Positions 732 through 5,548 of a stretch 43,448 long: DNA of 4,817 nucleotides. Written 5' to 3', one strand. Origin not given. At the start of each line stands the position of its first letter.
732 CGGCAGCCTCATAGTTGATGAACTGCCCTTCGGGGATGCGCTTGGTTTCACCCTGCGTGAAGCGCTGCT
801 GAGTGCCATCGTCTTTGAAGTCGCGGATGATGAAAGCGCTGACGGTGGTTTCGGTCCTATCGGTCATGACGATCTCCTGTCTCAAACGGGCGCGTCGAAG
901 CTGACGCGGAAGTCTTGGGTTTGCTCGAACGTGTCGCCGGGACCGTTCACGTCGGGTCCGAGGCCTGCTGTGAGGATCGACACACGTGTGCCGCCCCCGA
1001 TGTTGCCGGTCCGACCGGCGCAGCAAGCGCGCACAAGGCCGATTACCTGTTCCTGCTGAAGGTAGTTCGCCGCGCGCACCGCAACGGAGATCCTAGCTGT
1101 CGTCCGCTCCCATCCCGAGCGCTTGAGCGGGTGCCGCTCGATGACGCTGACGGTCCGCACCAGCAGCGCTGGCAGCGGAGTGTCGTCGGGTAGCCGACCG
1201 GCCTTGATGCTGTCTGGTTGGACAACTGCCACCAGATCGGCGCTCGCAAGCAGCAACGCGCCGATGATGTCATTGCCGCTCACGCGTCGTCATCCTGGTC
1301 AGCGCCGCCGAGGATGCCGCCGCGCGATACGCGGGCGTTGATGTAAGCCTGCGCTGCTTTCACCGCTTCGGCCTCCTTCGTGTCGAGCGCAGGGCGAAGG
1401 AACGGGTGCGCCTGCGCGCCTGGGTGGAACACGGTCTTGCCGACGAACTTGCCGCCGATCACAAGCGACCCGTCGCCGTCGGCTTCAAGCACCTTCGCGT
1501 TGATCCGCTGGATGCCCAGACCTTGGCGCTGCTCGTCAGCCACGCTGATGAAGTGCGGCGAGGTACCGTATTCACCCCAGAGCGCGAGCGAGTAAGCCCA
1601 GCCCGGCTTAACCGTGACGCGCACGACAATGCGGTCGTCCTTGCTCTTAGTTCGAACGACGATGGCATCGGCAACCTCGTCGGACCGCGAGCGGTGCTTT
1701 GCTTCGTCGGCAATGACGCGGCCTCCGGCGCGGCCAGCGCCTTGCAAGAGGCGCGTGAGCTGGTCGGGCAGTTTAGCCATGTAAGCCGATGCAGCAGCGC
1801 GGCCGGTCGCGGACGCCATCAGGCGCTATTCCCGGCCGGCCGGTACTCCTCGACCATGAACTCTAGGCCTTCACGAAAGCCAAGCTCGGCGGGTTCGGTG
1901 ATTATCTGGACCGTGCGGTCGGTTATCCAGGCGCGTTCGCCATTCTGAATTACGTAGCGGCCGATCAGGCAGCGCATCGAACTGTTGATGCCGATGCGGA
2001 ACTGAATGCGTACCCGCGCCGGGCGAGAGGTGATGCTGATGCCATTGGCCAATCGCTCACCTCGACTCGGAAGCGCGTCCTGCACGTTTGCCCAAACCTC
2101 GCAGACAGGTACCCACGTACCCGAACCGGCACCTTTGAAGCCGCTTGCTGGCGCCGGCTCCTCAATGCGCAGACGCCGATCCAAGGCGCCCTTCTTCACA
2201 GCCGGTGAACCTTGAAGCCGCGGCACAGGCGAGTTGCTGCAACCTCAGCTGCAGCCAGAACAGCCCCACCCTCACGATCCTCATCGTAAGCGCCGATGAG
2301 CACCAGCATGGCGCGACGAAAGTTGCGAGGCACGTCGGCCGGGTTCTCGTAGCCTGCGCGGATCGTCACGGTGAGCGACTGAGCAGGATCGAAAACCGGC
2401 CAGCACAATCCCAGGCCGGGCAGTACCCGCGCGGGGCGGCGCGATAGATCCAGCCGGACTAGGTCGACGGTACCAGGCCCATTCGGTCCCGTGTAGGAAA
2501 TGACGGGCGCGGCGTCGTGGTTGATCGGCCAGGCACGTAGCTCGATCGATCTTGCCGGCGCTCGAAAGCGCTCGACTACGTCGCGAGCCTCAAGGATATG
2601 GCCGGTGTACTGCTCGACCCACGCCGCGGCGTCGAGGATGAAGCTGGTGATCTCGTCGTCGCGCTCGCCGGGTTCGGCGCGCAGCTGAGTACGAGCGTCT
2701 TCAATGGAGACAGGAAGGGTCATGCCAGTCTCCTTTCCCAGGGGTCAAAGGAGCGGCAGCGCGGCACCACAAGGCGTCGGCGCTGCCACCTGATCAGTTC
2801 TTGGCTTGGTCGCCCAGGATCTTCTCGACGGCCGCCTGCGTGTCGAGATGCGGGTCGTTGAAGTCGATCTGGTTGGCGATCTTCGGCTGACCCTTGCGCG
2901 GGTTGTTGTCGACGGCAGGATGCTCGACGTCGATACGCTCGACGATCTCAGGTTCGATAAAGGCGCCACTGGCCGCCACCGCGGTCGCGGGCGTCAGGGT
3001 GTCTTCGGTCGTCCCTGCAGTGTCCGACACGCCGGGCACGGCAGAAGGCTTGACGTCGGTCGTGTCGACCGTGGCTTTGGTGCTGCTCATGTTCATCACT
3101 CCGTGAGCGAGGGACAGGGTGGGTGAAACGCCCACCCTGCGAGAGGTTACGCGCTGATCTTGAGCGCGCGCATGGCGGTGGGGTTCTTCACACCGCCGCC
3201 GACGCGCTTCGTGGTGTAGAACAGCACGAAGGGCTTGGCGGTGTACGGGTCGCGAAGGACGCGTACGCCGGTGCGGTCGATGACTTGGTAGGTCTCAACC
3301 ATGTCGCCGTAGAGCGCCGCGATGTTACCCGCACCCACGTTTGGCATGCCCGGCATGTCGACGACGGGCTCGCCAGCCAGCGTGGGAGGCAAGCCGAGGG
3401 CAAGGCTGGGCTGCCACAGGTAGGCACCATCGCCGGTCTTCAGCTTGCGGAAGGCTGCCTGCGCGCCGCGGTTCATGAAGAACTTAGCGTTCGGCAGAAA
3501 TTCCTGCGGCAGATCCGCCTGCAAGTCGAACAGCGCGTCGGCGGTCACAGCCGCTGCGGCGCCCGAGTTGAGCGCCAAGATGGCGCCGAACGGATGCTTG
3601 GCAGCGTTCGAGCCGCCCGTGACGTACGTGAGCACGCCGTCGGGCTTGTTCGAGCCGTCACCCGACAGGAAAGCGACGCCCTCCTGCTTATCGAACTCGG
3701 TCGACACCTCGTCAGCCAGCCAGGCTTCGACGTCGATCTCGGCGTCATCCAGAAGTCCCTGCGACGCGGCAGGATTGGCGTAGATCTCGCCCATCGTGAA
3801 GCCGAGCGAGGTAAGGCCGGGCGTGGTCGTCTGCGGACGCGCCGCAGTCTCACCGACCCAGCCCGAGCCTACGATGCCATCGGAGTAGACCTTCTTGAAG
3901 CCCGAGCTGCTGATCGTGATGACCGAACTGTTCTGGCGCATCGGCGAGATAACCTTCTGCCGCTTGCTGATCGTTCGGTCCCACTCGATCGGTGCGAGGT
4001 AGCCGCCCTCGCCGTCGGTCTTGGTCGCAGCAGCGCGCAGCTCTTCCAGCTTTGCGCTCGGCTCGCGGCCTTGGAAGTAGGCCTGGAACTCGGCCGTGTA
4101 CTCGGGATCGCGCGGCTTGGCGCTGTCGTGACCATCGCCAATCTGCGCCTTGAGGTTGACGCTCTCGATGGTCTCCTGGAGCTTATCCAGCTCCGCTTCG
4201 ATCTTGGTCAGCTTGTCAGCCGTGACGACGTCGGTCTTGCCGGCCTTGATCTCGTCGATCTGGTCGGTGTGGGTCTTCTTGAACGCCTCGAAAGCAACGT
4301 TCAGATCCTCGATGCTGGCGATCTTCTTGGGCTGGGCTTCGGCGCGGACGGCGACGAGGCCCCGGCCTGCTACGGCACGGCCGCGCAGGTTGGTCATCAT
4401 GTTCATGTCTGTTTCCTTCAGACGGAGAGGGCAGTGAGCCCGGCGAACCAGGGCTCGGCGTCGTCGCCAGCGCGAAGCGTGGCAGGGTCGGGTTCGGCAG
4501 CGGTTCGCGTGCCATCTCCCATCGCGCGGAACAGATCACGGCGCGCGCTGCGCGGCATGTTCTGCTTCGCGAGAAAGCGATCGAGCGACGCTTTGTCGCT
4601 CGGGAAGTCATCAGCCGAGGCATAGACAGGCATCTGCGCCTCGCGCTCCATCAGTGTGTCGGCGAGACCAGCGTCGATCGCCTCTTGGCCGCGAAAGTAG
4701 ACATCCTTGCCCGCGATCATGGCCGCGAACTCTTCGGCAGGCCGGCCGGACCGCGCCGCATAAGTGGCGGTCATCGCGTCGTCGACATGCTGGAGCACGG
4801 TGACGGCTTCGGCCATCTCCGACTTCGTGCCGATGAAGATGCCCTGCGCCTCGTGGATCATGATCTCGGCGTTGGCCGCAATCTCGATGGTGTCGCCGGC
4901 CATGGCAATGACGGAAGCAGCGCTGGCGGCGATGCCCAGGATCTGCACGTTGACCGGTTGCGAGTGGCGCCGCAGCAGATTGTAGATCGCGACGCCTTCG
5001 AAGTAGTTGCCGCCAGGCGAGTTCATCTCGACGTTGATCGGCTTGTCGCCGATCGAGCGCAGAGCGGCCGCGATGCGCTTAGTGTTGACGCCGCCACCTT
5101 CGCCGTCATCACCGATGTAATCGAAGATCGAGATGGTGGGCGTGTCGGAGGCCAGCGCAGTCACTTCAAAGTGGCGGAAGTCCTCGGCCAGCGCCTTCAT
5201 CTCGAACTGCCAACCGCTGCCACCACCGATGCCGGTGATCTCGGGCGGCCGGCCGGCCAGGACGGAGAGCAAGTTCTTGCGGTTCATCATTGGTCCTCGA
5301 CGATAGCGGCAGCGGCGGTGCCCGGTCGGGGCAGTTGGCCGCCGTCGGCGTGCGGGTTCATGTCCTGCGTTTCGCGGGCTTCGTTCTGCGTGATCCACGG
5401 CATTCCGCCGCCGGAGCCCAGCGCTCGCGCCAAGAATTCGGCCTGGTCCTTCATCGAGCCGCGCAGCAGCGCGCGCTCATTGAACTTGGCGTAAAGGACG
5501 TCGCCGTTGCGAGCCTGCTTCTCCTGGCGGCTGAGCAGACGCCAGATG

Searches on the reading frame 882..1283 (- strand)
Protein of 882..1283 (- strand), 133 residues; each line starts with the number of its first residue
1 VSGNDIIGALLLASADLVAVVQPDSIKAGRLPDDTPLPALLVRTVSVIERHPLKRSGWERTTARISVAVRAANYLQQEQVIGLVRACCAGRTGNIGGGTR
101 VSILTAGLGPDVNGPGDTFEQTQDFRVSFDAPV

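Call 87: search_protein_families(library=pfam, proteins=[window:882-1283:-], max_evalue=0.001)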
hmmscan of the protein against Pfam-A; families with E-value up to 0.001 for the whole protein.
window:882-1283:- (133 aa): 1 family
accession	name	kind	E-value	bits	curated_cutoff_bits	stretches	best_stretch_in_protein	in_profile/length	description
PF11367.14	Tail_completion_gp17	-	1.2e-06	29.1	24.5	1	9-127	5-121/124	Tail completion protein gp17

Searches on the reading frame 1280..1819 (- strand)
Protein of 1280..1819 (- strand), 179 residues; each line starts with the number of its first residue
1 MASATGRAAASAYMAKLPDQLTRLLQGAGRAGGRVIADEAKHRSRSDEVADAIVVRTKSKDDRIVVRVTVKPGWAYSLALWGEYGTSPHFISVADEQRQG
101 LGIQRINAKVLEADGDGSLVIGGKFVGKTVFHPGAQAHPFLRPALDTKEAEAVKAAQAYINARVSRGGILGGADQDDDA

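Call 87: search_protein_families(library=pfam, proteins=[window:1280-1819:-], max_evalue=0.001)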
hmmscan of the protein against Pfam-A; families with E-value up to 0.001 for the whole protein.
window:1280-1819:- (179 aa): 1 family
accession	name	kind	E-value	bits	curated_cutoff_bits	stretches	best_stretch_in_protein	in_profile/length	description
PF04883.17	HK97-gp10_like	-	0.00069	21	21.4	0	12-79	5-72/78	Bacteriophage HK97-gp10, putative tail-component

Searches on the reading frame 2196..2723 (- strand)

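Call 87: search_protein_families(library=pfam, proteins=[window:2196-2723:-], max_evalue=0.001)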
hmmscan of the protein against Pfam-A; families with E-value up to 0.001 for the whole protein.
window:2196-2723:- (175 aa): 1 family
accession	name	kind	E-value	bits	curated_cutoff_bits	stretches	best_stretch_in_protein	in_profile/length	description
PF05135.19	Phage_connect_1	-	7e-05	23.6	21.2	0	6-45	3-42/101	Phage gp6-like head-tail connector protein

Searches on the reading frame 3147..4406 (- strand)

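Call 87: search_protein_families(library=pfam, proteins=[window:3147-4406:-], max_evalue=0.001)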
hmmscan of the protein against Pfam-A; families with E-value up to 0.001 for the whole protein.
window:3147-4406:- (419 aa): 1 family
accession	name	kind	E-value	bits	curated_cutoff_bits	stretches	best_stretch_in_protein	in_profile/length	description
PF05065.19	Phage_capsid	-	4.5e-67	226.8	24.2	1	134-416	1-279/280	Phage capsid family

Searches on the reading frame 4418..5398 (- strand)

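Call 87: search_protein_families(library=pfam, proteins=[window:4418-5398:-], max_evalue=0.001)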
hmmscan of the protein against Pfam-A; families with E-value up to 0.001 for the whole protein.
window:4418-5398:- (326 aa): 2 families
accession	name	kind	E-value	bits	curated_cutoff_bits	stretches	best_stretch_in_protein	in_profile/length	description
PF00574.28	CLP_protease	-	2.3e-26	93.3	20.2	1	117-252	45-181/182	Clp protease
PF01972.22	SDH_protease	-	4.6e-05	23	31.3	1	107-178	79-151/286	ClpP-like SDH-type serine proteinase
